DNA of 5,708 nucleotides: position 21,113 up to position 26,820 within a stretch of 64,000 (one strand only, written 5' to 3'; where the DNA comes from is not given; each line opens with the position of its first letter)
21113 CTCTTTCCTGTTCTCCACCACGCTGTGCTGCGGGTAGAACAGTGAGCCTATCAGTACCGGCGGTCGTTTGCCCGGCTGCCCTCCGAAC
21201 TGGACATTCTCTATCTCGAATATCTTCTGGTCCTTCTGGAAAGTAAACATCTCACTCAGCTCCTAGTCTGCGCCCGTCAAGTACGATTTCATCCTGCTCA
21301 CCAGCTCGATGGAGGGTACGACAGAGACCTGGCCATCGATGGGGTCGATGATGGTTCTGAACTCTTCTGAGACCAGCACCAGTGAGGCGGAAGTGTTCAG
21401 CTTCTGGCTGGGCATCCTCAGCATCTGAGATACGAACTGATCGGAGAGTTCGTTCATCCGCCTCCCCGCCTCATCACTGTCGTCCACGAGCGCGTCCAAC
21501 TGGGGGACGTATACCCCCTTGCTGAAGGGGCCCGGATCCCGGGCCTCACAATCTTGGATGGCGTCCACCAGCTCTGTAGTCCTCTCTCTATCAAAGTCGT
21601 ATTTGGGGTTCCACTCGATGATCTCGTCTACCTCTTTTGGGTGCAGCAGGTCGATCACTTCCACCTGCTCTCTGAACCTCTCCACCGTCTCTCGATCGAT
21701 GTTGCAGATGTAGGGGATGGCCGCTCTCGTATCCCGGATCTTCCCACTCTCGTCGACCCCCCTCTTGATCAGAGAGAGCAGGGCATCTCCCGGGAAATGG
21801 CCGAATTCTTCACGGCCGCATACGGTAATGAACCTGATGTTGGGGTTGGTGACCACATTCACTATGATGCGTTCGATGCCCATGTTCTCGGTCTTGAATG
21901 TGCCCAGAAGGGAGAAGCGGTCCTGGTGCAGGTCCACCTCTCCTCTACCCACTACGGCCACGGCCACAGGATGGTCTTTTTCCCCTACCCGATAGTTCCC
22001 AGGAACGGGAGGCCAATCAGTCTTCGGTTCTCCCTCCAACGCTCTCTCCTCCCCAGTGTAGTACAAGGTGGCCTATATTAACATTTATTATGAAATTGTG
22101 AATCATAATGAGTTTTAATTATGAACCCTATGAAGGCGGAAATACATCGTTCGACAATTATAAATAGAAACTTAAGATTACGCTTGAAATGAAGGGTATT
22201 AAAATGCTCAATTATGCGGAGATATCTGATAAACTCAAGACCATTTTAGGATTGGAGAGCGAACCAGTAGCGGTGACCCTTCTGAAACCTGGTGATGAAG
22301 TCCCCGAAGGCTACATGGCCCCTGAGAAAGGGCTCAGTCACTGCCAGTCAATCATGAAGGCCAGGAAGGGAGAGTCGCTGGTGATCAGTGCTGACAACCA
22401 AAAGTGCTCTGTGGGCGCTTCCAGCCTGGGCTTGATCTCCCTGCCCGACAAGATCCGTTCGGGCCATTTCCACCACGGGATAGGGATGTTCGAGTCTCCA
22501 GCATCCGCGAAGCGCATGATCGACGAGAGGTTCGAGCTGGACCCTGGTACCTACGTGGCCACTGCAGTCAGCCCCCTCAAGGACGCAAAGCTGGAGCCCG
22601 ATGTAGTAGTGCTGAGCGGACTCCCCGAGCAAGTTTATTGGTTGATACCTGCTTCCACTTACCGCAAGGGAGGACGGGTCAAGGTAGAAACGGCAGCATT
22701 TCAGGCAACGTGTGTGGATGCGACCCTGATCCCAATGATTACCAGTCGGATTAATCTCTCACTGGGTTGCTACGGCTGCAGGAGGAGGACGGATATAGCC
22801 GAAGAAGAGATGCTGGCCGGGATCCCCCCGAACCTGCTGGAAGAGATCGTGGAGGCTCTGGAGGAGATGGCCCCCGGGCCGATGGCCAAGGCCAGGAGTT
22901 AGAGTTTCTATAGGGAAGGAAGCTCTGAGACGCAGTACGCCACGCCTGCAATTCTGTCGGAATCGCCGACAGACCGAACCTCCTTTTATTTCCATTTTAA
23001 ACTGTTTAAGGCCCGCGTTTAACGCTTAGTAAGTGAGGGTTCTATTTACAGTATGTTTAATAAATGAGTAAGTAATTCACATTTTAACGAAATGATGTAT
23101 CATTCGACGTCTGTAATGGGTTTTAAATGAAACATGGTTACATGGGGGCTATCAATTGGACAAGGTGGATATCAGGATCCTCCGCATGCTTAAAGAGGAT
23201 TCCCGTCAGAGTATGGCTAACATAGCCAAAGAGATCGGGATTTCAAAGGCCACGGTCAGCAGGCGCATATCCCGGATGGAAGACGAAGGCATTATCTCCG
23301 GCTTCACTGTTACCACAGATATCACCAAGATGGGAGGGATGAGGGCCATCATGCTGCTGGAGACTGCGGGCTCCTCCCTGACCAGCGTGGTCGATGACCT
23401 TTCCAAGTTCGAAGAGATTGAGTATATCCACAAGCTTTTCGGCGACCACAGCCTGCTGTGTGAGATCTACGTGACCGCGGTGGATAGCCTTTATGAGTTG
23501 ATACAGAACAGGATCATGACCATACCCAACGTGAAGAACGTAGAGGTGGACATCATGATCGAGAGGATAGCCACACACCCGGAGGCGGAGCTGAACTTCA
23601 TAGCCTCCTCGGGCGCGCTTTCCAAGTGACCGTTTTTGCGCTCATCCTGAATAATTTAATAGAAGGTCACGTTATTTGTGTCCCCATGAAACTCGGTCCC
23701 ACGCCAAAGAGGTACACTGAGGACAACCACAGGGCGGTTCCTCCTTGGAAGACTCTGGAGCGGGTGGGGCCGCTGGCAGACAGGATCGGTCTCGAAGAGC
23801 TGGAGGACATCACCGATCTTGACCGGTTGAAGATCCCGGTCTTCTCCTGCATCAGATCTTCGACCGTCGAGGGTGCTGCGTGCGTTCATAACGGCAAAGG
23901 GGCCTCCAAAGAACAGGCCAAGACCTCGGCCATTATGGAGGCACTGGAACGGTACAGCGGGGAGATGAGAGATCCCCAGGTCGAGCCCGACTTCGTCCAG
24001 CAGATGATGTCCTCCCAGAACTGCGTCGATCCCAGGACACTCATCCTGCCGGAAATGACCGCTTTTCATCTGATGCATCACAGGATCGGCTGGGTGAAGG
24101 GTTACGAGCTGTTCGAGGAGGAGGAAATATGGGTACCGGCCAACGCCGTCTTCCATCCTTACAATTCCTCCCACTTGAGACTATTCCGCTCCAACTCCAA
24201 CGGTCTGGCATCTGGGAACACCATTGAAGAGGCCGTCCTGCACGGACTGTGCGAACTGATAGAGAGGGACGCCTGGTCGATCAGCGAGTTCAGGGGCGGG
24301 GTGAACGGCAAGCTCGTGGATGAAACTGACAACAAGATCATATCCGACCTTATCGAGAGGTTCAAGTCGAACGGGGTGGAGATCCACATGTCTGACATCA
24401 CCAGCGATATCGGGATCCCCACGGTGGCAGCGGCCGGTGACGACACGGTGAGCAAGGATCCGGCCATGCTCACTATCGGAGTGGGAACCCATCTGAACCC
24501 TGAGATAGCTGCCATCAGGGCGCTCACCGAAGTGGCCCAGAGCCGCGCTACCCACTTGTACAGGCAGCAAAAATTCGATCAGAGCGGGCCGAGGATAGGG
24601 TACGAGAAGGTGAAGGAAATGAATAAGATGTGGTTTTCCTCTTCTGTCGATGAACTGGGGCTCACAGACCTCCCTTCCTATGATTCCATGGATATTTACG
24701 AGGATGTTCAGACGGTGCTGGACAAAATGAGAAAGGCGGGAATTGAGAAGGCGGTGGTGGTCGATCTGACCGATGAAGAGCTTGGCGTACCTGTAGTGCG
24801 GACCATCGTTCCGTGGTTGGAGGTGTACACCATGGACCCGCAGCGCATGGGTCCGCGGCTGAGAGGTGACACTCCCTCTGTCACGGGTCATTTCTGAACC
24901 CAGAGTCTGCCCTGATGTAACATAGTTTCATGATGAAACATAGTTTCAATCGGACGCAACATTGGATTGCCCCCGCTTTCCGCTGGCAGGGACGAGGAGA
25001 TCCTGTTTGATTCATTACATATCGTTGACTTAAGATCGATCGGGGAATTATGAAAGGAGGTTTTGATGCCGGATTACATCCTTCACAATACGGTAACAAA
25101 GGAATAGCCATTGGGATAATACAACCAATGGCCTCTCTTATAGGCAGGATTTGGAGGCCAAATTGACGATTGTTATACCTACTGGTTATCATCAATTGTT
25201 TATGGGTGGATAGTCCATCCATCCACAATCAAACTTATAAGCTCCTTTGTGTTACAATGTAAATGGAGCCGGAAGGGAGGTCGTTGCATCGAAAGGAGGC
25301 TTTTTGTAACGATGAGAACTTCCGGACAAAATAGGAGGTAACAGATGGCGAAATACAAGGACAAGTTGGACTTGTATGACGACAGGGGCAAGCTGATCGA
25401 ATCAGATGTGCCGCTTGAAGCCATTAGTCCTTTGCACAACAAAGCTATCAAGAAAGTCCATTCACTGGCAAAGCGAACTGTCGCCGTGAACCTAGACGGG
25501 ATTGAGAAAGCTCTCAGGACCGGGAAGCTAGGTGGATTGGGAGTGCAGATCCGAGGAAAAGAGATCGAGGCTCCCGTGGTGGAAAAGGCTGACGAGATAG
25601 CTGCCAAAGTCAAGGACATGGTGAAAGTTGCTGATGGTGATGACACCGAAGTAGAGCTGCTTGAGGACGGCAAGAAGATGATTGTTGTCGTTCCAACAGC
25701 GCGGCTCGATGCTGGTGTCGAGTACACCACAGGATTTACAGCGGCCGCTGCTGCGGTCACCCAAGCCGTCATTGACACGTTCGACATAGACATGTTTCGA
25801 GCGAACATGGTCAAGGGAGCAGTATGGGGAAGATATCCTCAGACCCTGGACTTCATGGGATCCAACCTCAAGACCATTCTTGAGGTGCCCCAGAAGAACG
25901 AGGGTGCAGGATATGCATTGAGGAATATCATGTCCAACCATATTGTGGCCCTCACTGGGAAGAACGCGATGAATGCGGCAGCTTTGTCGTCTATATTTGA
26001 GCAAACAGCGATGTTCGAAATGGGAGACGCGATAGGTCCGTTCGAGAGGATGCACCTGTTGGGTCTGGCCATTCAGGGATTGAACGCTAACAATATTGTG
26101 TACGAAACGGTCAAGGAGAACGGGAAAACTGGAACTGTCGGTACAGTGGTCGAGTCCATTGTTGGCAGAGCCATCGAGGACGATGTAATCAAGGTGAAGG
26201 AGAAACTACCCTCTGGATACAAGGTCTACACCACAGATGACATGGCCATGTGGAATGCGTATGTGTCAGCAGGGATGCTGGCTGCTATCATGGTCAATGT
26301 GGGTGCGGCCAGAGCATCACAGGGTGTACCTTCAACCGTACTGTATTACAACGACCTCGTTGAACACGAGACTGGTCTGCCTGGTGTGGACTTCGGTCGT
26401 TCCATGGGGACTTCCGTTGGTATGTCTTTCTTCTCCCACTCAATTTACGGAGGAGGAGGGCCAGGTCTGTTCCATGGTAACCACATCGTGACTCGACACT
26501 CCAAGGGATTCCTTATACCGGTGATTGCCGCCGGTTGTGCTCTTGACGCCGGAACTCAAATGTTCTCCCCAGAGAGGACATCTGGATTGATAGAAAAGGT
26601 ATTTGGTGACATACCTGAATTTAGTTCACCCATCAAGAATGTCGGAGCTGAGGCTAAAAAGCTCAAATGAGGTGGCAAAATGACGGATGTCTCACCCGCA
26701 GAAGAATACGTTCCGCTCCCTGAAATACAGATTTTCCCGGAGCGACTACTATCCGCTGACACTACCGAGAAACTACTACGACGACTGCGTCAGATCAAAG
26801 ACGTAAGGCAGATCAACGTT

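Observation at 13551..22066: Corrinoid methyltransferase cluster with no recognisable substrate-specific MT1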

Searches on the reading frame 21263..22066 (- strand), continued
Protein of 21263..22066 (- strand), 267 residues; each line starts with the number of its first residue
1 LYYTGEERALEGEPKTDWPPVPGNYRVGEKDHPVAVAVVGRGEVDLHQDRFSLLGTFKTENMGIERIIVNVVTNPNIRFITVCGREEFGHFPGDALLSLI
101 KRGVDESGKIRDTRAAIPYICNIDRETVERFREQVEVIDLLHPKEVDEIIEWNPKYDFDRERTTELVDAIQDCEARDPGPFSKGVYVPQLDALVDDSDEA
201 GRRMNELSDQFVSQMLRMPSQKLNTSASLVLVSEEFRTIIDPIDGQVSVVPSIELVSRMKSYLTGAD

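Call 72: fold_search(model_id=the predicted structure, library=pdb)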
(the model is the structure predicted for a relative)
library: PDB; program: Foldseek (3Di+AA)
matches with E <= 10: 589; with E <= 0.001: 7
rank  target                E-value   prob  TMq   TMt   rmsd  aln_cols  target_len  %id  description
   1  5l8x_A                1.7e-15  1.00  0.58  0.86   2.6       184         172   33  X-RAY STRUCTURE OF APO METHANOCALDOCOCCUS JANNASCHII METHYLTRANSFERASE SUBUNIT A AT 1.85 ANGSTROM (released 2016-06-22)
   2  5l8x_B                1.7e-15  1.00  0.57  0.84   3.7       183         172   34  X-RAY STRUCTURE OF APO METHANOCALDOCOCCUS JANNASCHII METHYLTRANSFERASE SUBUNIT A AT 1.85 ANGSTROM (released 2016-06-22)
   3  5laa_B                1.3e-14  1.00  0.53  0.84   4.2       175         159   36  X-RAY STRUCTURE OF THE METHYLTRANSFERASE SUBUNIT A FROM METHANOTHERMUS FERVIDUS IN COMPLEX WITH COBALAMIN (released 2016-07-06)
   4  5laa_C                1.3e-14  1.00  0.53  0.84   4.2       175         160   36  X-RAY STRUCTURE OF THE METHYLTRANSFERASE SUBUNIT A FROM METHANOTHERMUS FERVIDUS IN COMPLEX WITH COBALAMIN (released 2016-07-06)
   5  5laa_A                1.4e-14  1.00  0.53  0.83   4.2       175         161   36  X-RAY STRUCTURE OF THE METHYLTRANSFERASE SUBUNIT A FROM METHANOTHERMUS FERVIDUS IN COMPLEX WITH COBALAMIN (released 2016-07-06)
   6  9qts_A                1.1e-13  1.00  0.55  0.62  13.9       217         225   27  Structure of the energy converting methyltransferase (Mtr) of Methanosarcina mazei in complex with a novel protein bin (released 2025-12-24)
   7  9qtr_A                8.7e-13  1.00  0.55  0.87   3.0       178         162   30  Structure of the energy converting methyltransferase (Mtr) of Methanosarcina mazei in complex with a novel protein bin (released 2025-12-24)
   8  5b48_B                8.6e-02  0.11  0.18  0.17  16.2       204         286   15  2-Oxoacid:Ferredoxin Oxidoreductase 1 from Sulfolobus tokodai (released 2016-09-28)
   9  3ufx_E                2.6e-01  0.21  0.25  0.19   9.2       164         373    8  Thermus aquaticus succinyl-CoA synthetase in complex with GDP-Mn2+ (released 2012-06-27)
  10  2x7j_A                3.0e-01  0.07  0.18  0.10  19.0       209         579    9  Structure of the menaquinone biosynthesis protein MenD from Bacillus subtilis (released 2010-07-14)
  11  3hr8                  3.2e-01  0.08  0.18  0.15  10.8       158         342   11  Crystal Structure of Thermotoga maritima RecA (released 2010-06-09)
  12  6hxh_A                3.4e-01  0.13  0.25  0.07  14.4       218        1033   13  Structure of the human ATP citrate lyase holoenzyme in complex with citrate, coenzyme A and Mg.ADP (released 2019-04-10)
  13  7ezh_A                3.6e-01  0.11  0.20  0.23  10.3       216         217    9  Cryo-EM structure of an activated Cholecystokinin A receptor (CCKAR)-Gi complex (released 2021-08-25)
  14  9unk_B                3.8e-01  0.10  0.20  0.07  19.1       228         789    9  native NMDA receptor-GluN1/N2B in the closed state (released 2026-02-18)
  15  6hxj_C                4.1e-01  0.20  0.27  0.22   9.9       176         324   15  Structure of ATP citrate lyase from Chlorobium limicola in complex with citrate and coenzyme A. (released 2019-04-10)
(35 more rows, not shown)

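Call 103: search_protein_families(library=ncbifam, proteins=[L020:15459-16511:+], max_evalue=0.00001)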
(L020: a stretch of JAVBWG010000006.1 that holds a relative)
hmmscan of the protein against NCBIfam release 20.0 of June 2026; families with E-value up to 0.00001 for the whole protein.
L020:15459-16511:+ (350 aa): 4 families
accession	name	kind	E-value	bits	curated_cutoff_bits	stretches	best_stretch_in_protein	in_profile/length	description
NF004889.0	PRK06252.1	subfamily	8.1e-38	130.3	244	1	3-341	6-335/340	methylcobalamin:coenzyme M methyltransferase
NF040654.1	MtaA_Meth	equivalog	1.9e-30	105.9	400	1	3-338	3-331/337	methylcobamide:CoM methyltransferase MtaA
TIGR01463.1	mtaA_cmuA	subfamily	2.5e-30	105.9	235.4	1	1-341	3-337/340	MtaA/CmuA family methyltransferase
NF041608.1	methylcob_mtaseMtbA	equivalog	1.7e-25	89.9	600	1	3-340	6-335/339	methylcobamide:CoM methyltransferase MtbA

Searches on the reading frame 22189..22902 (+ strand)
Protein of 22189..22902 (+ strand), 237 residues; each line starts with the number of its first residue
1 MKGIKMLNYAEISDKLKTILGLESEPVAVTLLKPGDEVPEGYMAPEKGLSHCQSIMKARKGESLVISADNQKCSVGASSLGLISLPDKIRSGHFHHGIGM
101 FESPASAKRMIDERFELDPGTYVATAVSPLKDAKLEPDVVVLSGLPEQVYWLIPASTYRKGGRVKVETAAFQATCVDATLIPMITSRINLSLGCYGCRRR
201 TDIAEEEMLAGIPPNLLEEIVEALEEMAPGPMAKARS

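Call 3: search_protein_families(library=pfam, proteins=[window:22189-22902:+])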
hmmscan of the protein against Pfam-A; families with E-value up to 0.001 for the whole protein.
window:22189-22902:+ (237 aa): 1 family
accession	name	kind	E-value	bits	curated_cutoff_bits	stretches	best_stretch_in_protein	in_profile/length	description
PF02596.20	DUF169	-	3.1e-61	207.3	27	1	15-222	1-208/209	Uncharacterised ArCR, COG2043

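Call 4: search_protein_families(library=ncbifam, proteins=[window:22189-22902:+])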
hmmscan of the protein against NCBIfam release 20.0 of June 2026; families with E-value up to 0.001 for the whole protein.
window:22189-22902:+ (237 aa): 0 families

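Call 57: search_solved_structures(query=window:22189-22902:+, max_evalue=1)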
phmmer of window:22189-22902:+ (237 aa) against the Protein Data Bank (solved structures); distinct sequences matched with E-value up to 1: 0.

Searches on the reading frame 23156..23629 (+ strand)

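Call 8: search_protein_families(library=pfam, proteins=[window:23156-23629:+])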
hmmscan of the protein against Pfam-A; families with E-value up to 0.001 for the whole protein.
window:23156-23629:+ (157 aa): 16 families
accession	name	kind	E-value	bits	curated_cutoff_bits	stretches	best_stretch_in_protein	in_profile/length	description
PF13412.12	HTH_24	-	1.6e-16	60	21.9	1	1-47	1-47/48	Winged helix-turn-helix DNA-binding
PF13404.12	HTH_AsnC-type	-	7.7e-14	51.7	27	1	1-42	1-42/42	AsnC-type helix-turn-helix domain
PF01037.27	AsnC_trans_reg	-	1e-11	45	25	1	68-135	3-71/73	Lrp/AsnC ligand binding domain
PF01047.28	MarR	-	3e-09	37.1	24.6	1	6-48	6-48/59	MarR family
PF24034.1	DUF7343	-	6.2e-08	32.8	27.6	1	7-51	7-52/62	Domain of unknown function (DUF7343)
PF22482.2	AsnC_trans_reg_3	-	1.1e-07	32.3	24.4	1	75-134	24-82/95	PF0864 C-terminal dimeric alpha+beta barrel domain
PF12840.13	HTH_20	-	4.7e-07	30.1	27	1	2-47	3-48/51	Helix-turn-helix domain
PF09339.16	HTH_IclR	-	1.4e-06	28.4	22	1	7-47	7-48/52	IclR helix-turn-helix domain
PF12802.13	MarR_2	-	1.9e-06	28.4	27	1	5-47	7-50/61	MarR family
PF01022.26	HTH_5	-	2.2e-06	27.9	22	1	6-48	5-46/47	Bacterial regulatory protein, arsR family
PF13545.12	HTH_Crp_2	-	2.5e-06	27.8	27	1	19-50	24-54/70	Crp-like helix-turn-helix domain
PF08279.18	HTH_11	-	6.4e-06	26.4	25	1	7-46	4-44/55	HTH domain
PF13384.12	HTH_23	-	1e-05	25.6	24.6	1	6-46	8-46/50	Homeodomain-like domain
PF25213.1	HVO_A0261_N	-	2.9e-05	24.3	35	1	6-60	14-67/86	HVO_A0261 N-terminal domain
PF01325.25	Fe_dep_repress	-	4e-05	24.2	26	1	8-46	13-51/60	Iron dependent repressor, N-terminal DNA binding domain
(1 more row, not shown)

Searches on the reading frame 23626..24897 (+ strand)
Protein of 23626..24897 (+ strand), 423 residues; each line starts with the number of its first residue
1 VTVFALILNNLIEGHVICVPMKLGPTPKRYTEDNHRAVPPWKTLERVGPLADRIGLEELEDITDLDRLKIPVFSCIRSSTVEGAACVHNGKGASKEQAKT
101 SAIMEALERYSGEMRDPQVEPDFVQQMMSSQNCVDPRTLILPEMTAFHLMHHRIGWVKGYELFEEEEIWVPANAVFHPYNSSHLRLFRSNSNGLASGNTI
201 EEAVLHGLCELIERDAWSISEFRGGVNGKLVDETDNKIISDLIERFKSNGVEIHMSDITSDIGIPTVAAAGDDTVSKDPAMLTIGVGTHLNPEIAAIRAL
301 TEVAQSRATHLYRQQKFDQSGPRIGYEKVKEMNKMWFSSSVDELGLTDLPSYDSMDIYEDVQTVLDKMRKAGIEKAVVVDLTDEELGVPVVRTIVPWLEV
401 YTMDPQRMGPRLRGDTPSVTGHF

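Call 8: search_protein_families(library=pfam, proteins=[window:23626-24897:+])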
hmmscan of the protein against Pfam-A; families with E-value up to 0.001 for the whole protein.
window:23626-24897:+ (423 aa): 1 family
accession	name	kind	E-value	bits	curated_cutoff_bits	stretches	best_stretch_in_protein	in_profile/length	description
PF02624.21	YcaO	-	2.2e-88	297.2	25.7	1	89-398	1-324/325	YcaO cyclodehydratase, ATP-ad Mg2+-binding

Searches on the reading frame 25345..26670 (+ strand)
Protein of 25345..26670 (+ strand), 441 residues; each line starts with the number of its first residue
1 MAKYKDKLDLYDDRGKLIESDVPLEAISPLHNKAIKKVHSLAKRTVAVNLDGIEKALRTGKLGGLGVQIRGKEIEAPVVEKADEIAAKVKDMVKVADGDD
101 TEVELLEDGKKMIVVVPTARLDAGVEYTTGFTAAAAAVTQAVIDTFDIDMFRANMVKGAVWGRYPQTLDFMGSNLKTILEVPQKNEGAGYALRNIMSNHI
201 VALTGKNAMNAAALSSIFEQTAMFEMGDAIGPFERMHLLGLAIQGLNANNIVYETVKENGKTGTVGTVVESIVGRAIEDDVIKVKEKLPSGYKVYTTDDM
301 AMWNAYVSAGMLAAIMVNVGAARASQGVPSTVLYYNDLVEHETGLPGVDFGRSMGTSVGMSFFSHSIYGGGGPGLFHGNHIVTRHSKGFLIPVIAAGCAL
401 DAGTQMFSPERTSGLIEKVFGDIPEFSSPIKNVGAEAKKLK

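Call 8: search_protein_families(library=pfam, proteins=[window:25345-26670:+])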
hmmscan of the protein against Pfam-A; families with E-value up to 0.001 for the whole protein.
window:25345-26670:+ (441 aa): 2 families
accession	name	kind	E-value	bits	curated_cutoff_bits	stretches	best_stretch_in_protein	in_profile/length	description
PF02241.23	MCR_beta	-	6.3e-139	462.1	25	1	189-437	1-249/249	Methyl-coenzyme M reductase beta subunit, C-terminal domain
PF02783.20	MCR_beta_N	-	5.8e-83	277.4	22.2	1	6-187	1-182/182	Methyl-coenzyme M reductase beta subunit, N-terminal domain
